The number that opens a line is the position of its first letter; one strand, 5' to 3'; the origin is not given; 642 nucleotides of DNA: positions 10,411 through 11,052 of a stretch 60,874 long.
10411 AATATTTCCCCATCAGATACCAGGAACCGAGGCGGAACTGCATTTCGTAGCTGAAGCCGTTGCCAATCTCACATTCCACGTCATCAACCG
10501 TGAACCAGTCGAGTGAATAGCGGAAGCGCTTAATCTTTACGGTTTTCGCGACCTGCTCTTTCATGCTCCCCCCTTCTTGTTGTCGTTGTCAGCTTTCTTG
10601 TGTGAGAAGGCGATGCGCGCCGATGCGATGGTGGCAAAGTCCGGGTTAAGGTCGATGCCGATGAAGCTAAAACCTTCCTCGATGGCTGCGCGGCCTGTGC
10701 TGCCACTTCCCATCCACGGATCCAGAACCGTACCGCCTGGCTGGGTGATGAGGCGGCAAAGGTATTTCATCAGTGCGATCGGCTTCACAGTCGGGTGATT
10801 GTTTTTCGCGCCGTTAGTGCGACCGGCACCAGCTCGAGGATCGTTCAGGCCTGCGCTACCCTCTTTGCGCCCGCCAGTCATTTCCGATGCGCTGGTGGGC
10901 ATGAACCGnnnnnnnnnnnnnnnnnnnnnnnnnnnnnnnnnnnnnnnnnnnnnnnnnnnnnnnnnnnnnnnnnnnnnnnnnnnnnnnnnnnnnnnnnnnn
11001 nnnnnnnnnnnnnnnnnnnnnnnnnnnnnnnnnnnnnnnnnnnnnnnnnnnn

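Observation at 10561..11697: DNA methyltransferase gene split by a single in-frame amber codon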

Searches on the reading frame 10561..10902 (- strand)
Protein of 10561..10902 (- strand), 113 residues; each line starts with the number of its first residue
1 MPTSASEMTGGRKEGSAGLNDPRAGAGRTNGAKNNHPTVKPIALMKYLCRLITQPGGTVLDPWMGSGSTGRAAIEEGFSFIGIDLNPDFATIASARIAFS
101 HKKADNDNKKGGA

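Call 6: search_protein_families(library=pfam, proteins=[window:10564-10902:-])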
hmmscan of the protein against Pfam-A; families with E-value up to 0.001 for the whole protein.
window:10564-10902:- (113 aa): 1 family
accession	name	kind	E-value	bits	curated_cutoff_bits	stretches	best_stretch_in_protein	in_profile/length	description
PF01555.25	N6_N4_Mtase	-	8.1e-19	68.9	26.7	1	30-93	156-219/221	DNA methylase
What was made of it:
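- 10561..10902 (-): C-fragment ORF: 113 aa. Holds HPTVKP and the AdoMet-binding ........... Its TGA overlaps the ATG of the next ORF (ATGA). PF01555 positions 156-219 (call 6).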

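Call 15: find_encoding_contigs(protein=window:10561-10902:-, flank=6000, max_places=10)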
Protein window:10561-10902:- (113 aa): no gene with exactly this product is on record in the collection.

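Call 57: search_protein_representatives(protein=window:10564-10902:-)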
Query: 113 residues. Proteins with E-value up to 0.001 (for the whole library): 32682; up to 1e-10: 11202; up to 1e-30: 60. The best 150 are listed.
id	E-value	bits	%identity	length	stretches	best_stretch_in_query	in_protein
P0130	5.1e-38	146.0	65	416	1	1-104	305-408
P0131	2.6e-37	143.8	69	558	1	4-101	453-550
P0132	1.2e-36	141.6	70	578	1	8-100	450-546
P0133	3.3e-36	140.2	68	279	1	4-100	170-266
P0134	5.8e-36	139.4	70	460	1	3-99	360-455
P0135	1.5e-35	138.1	63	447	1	7-106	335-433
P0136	2.4e-35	137.4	63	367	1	6-105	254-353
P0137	2.7e-35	137.3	68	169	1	4-101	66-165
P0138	5.0e-35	136.4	65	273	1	5-103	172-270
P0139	1.1e-34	135.3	68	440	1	4-98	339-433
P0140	1.7e-34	134.7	70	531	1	5-98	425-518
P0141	1.9e-34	134.5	69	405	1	4-99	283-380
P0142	3.1e-34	133.9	66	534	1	3-100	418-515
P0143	3.9e-34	133.6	68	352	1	2-97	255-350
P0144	4.1e-34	133.5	67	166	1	3-98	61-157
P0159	1.8e-32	128.2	62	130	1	5-103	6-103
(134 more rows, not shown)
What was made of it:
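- Matches in those proteins start at C-fragment residue about 4 (call 57).
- Tried and rejected: Representative-library search with the C-fragment (call 57).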

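Call 59: find_encoding_contigs(protein=P0159, flank=3000, max_places=3)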
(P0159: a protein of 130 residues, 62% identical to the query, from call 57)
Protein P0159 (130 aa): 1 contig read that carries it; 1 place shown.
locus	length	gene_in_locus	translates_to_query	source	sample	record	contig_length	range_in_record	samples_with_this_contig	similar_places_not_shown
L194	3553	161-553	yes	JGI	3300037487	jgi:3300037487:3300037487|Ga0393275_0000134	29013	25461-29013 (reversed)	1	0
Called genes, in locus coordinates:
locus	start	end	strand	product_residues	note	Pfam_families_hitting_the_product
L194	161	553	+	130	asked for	PF01555:N6_N4_Mtase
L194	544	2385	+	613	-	PF18823:InPase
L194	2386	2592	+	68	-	-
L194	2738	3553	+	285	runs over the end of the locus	-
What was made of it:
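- Tried and rejected: The one look-up I tried (P0159, call 59) lay at a contig end and was inconclusive.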

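Call 60: find_homologous_proteins(query=window:10564-10902:-)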
Query seq(113 aa) (113 aa): 1304 proteins with E <= 0.001 among 1308 candidates; the best 120 are listed.
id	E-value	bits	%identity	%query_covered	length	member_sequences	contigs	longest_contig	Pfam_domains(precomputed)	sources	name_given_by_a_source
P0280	4.9e-53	196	89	89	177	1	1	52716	PF01555.25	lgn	-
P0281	1.9e-52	194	86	91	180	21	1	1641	PF01555.25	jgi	jgi:site-specific DNA-methyltransferase (adenine-specific)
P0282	1.7e-51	191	85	91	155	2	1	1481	PF01555.25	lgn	-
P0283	2.2e-50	188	81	91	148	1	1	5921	PF01555.25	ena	-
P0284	1.3e-49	185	82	92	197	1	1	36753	PF01555.25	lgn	-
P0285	3.4e-47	177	90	79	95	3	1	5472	PF01555.25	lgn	-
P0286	1.2e-44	169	79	88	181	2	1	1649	PF01555.25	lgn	-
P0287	2.0e-43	165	70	94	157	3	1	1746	PF01555.25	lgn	-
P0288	2.9e-41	158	89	72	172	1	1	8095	PF13649.13,PF08241.19,PF01555.25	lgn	-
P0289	2.0e-40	155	69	86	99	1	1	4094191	PF01555.25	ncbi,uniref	ncbi:DNA methyltransferase [Pantoea agglomerans]|uniref:DNA methyltransferase n=1 Tax=Enterobacter a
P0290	4.0e-40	154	74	87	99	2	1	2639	PF01555.25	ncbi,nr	ncbi:site-specific DNA-methyltransferase [Yersinia enterocolitica]|nr:site-specific DNA-methyltransf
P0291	1.5e-38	149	66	93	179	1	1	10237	PF01555.25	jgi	jgi:site-specific DNA-methyltransferase (adenine-specific)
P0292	1.1e-37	147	71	81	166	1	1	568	PF01555.25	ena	-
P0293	1.6e-37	146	66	91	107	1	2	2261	PF01555.25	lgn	-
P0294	1.7e-37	146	72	80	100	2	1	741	PF01555.25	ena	-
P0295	3.6e-36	142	70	83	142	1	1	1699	PF01555.25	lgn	-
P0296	3.7e-36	142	68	84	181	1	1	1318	PF01555.25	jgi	jgi:site-specific DNA-methyltransferase (adenine-specific)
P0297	5.3e-36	141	71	83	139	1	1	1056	PF01555.25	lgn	-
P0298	1.5e-35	140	69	83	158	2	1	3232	PF01555.25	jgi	jgi:site-specific DNA-methyltransferase (adenine-specific)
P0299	1.7e-35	140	69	84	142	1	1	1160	PF01555.25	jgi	jgi:site-specific DNA-methyltransferase (adenine-specific)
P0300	2.2e-35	139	78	72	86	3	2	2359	PF01555.25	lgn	-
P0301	3.2e-35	139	70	84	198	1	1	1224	PF01555.25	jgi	jgi:DNA modification methylase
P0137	8.6e-35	137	66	89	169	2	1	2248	PF01555.25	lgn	-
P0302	1.0e-34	137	69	83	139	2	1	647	PF01555.25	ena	-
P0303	1.4e-34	137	69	83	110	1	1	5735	PF01555.25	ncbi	-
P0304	1.4e-34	137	59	93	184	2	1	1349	PF01555.25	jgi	jgi:site-specific DNA-methyltransferase (adenine-specific)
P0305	1.9e-34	136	63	95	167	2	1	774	PF01555.25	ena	-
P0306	2.2e-34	136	68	84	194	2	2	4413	PF01555.25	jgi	jgi:site-specific DNA-methyltransferase (adenine-specific)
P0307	6.8e-34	134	64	88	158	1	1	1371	PF01555.25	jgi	-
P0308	1.7e-33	133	67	86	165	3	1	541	PF01555.25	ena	-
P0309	1.6e-32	130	69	76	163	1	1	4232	PF01555.25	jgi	jgi:site-specific DNA-methyltransferase (adenine-specific)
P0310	2.1e-32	130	68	81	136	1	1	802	PF01555.25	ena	-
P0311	2.3e-32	129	63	93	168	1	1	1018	PF01555.25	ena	-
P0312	5.8e-32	128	59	96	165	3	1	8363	PF01555.25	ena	-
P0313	6.0e-32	128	61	86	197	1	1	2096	PF01555.25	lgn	-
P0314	8.1e-32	128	66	76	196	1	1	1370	PF01555.25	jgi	jgi:site-specific DNA-methyltransferase (adenine-specific)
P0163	1.0e-31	127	68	77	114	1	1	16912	PF01555.25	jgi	jgi:DNA modification methylase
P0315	1.8e-31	127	58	94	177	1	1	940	PF01555.25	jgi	jgi:site-specific DNA-methyltransferase (adenine-specific)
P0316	3.2e-31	126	62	90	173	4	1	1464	PF01555.25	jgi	jgi:site-specific DNA-methyltransferase (adenine-specific)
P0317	3.4e-31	126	60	88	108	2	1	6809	PF01555.25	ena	-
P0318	4.1e-31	125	64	85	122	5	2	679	PF01555.25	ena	-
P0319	4.4e-31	125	58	89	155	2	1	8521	PF01555.25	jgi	jgi:DNA modification methylase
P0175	6.1e-31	125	64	83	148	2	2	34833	PF01555.25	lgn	-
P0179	1.2e-30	124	64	85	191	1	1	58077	PF01555.25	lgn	-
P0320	1.3e-30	124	65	84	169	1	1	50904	PF01555.25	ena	-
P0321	1.9e-30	123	62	88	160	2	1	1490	PF01555.25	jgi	jgi:site-specific DNA-methyltransferase (adenine-specific)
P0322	2.2e-30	123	54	96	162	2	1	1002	PF01555.25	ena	-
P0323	2.2e-30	123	54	94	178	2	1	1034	PF01555.25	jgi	-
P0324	2.6e-30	123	57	88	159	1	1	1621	PF01555.25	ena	-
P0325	2.6e-30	123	63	83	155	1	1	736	PF01555.25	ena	-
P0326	2.7e-30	123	60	86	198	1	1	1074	PF01555.25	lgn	-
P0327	3.4e-30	122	60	81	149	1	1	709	PF01555.25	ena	-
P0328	4.4e-30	122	62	88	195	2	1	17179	PF01555.25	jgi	jgi:site-specific DNA-methyltransferase (adenine-specific)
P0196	5.3e-30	122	68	76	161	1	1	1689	PF01555.25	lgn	-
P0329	6.7e-30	122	64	76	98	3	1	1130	PF01555.25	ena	-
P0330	7.0e-30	121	53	96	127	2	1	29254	PF01555.25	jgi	jgi:DNA modification methylase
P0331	2.6e-29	120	62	84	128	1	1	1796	PF01555.25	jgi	-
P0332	2.7e-29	120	65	66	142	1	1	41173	PF01555.25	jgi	jgi:DNA modification methylase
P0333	2.8e-29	120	58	86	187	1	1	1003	PF01555.25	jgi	jgi:DNA modification methylase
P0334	3.9e-29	119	66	76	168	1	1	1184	PF01555.25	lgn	-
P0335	6.6e-29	118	63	80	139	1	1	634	PF01555.25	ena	-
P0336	8.0e-29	118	55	91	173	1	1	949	PF01555.25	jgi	-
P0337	1.0e-28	118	61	81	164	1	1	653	PF01555.25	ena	-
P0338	1.6e-28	117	66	77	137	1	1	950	PF01555.25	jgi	jgi:site-specific DNA-methyltransferase (adenine-specific)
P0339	1.6e-28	117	58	94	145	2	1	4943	PF01555.25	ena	-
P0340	4.1e-28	116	58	88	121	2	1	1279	PF01555.25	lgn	-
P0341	4.2e-28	116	56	86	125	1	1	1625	PF01555.25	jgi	-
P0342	6.3e-28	115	62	83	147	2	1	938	PF01555.25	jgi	jgi:site-specific DNA-methyltransferase (adenine-specific)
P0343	9.8e-28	115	62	84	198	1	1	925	PF01555.25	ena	-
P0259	1.1e-27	114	64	76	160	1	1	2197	PF01555.25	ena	-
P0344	1.1e-27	114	56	86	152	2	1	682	PF01555.25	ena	-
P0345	1.3e-27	114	61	86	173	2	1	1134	PF01555.25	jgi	jgi:site-specific DNA-methyltransferase (adenine-specific)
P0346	1.6e-27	114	62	76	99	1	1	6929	PF01555.25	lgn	-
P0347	1.9e-27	114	61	79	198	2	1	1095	PF01555.25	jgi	jgi:site-specific DNA-methyltransferase (adenine-specific)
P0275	2.7e-27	113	60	87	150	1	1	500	PF01555.25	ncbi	-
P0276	2.7e-27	113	63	78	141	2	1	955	PF01555.25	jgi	jgi:site-specific DNA-methyltransferase (adenine-specific)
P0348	2.8e-27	113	63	78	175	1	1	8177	PF01555.25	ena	-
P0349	3.2e-27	113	73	62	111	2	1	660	PF01555.25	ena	-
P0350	4.1e-27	113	58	85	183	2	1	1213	PF01555.25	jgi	jgi:site-specific DNA-methyltransferase (adenine-specific)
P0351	6.6e-27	112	55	90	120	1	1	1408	PF01555.25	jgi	jgi:site-specific DNA-methyltransferase (adenine-specific)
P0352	8.8e-27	112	62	76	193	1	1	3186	PF01555.25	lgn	-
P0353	9.5e-27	111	63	77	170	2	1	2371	PF01555.25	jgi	jgi:site-specific DNA-methyltransferase (adenine-specific)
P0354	1.1e-26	111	65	74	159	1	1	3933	PF01555.25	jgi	jgi:site-specific DNA-methyltransferase (adenine-specific)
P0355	1.7e-26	111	58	84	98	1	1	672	PF01555.25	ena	-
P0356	1.9e-26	110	57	81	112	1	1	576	PF01555.25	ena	-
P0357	2.1e-26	110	65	70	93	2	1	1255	PF01555.25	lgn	-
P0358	2.2e-26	110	62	74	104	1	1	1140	PF01555.25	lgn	-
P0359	3.1e-26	110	63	76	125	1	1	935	PF01555.25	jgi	-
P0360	3.6e-26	110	58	86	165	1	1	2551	PF01555.25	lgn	-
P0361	3.7e-26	109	55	90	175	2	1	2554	PF01555.25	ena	-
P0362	5.4e-26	109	62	74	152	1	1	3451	PF01555.25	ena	-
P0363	5.7e-26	109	62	81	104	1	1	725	PF01555.25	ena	-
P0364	6.4e-26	109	55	91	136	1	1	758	PF01555.25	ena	-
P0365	7.2e-26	109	68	65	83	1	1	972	PF01555.25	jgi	-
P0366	8.4e-26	108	80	57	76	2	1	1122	PF01555.25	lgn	-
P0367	8.8e-26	108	58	86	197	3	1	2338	PF01555.25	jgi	jgi:site-specific DNA-methyltransferase (adenine-specific)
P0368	9.0e-26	108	73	58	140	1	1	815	PF01555.25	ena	-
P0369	9.1e-26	108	65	70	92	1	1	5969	PF01555.25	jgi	jgi:site-specific DNA-methyltransferase (adenine-specific)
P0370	1.5e-25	108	60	85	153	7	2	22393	PF01555.25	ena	-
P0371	1.6e-25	107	64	69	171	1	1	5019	PF01555.25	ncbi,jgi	jgi:hypothetical protein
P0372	1.9e-25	107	70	63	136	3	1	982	PF01555.25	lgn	-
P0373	2.3e-25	107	69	62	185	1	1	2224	PF01555.25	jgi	jgi:site-specific DNA-methyltransferase (adenine-specific)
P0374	2.4e-25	107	68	68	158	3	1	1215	PF01555.25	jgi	jgi:site-specific DNA-methyltransferase (adenine-specific)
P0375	2.5e-25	107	66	65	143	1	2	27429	PF01555.25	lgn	-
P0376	2.6e-25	107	62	72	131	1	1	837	PF01555.25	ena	-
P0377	2.6e-25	107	62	70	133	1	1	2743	PF01555.25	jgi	jgi:DNA modification methylase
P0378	3.0e-25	107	56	85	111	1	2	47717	PF01555.25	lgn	-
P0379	3.4e-25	106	58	78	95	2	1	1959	PF01555.25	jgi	-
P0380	4.2e-25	106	75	58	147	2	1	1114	PF01555.25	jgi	jgi:site-specific DNA-methyltransferase (adenine-specific)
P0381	4.4e-25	106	57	77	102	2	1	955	PF01555.25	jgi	jgi:site-specific DNA-methyltransferase (adenine-specific)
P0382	4.4e-25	106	60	78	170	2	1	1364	PF01555.25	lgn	-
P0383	4.6e-25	106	59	86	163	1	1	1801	PF01555.25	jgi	jgi:site-specific DNA-methyltransferase (adenine-specific)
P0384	4.9e-25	106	54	92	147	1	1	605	PF01555.25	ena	-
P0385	5.1e-25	106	64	66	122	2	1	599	PF01555.25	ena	-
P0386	5.2e-25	106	60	76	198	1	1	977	PF01555.25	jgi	jgi:site-specific DNA-methyltransferase (adenine-specific)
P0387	6.1e-25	106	61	71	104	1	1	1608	PF01555.25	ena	-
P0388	6.4e-25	106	62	76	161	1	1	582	PF01555.25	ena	-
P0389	6.6e-25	105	75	57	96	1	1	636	PF01555.25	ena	-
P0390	7.1e-25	105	64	69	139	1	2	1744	PF01555.25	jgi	jgi:site-specific DNA-methyltransferase (adenine-specific)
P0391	7.2e-25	105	66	65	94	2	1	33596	PF01555.25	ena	-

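Call 63: search_protein_families(library=ncbifam, proteins=[window:10564-10902:-], max_evalue=0.001)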
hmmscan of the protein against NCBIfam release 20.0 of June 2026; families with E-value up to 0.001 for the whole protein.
window:10564-10902:- (113 aa): 3 families
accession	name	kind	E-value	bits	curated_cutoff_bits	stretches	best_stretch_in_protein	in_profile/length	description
NF050803.1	DnaMtaseCcrMCaul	equivalog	1.2e-12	47.4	830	1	30-106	180-256/350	adenine-specific DNA-methyltransferase CcrM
NF010253.0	PRK13699.1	subfamily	3.1e-11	43.4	244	1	33-104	141-212/226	DNA methyltransferase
NF008572.0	PRK11524.1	equivalog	1.2e-10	41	292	1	34-104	193-263/294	adenine-specific DNA-methyltransferase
